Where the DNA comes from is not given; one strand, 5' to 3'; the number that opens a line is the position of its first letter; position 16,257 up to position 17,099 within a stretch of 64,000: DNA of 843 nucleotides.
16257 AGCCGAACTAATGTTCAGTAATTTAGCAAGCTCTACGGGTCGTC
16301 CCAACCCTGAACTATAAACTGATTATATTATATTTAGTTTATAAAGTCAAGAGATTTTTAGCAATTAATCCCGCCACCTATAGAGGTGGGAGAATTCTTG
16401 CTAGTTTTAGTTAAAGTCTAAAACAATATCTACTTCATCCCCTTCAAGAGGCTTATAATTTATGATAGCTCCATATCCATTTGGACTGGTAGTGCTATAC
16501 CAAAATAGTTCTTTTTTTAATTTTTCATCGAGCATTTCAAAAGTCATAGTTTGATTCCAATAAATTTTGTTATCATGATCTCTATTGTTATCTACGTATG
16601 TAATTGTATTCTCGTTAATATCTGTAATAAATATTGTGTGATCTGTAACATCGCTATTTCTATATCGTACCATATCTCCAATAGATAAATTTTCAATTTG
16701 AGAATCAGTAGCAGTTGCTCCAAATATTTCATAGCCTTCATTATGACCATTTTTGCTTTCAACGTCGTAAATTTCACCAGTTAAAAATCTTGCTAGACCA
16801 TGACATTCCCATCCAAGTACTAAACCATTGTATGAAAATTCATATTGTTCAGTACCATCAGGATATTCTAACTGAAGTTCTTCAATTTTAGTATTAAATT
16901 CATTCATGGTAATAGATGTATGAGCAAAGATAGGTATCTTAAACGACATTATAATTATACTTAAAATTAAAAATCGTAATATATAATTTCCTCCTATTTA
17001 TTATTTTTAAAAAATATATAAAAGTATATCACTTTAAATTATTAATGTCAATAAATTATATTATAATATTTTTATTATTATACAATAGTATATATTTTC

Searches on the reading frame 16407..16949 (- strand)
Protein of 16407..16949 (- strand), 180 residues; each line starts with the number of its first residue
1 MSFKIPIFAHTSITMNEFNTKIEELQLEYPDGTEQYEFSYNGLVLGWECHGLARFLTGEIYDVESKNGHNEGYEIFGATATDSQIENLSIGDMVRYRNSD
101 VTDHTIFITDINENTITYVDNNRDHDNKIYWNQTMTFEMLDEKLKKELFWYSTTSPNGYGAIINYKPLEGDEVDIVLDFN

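Call 17: search_protein_families(library=pfam, proteins=[window:16407-16949:-])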
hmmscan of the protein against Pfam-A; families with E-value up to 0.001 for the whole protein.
window:16407-16949:- (180 aa): 1 family
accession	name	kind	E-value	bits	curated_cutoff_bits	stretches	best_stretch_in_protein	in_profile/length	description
PF12671.13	Amidase_6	-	0.00015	22.3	23.2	1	82-132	97-150/163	Putative amidase domain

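Call 67: find_encoding_contigs(protein=window:16407-16949:-, flank=1500, max_places=10)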
Protein window:16407-16949:- (180 aa): no gene with exactly this product is on record in the collection.

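Call 71: search_protein_families(library=ncbifam, proteins=[window:16407-16949:-])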
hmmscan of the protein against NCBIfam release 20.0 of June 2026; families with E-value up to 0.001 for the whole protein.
window:16407-16949:- (180 aa): 0 families

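Call 77: find_homologous_proteins(query=window:16410-16949:-, max_evalue=1e-10)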
Query window:16410-16949:- (180 aa): 1 proteins with E <= 1e-10 among 28 candidates.
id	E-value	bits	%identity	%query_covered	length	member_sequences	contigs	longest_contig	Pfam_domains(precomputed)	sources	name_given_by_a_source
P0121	7.6e-108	376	100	92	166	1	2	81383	-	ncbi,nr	ncbi:hypothetical protein AN642_00060 [Epulopiscium sp. SCG-B10WGA-EpuloA2]|nr:hypothetical protein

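Call 78: find_encoding_contigs(protein=P0121, flank=2500, max_places=6)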
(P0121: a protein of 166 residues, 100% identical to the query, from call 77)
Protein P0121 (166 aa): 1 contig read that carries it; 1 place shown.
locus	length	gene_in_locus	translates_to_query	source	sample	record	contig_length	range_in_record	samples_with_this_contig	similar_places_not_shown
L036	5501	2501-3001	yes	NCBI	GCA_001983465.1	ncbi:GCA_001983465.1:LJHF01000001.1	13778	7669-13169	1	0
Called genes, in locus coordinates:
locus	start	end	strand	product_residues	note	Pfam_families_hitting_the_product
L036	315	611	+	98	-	-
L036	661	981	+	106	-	-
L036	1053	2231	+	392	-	PF00365:PFK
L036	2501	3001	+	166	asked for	-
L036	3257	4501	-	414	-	PF07833:Cu_amine_oxidN1 (weak)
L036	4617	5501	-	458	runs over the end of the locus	PF01554:MatE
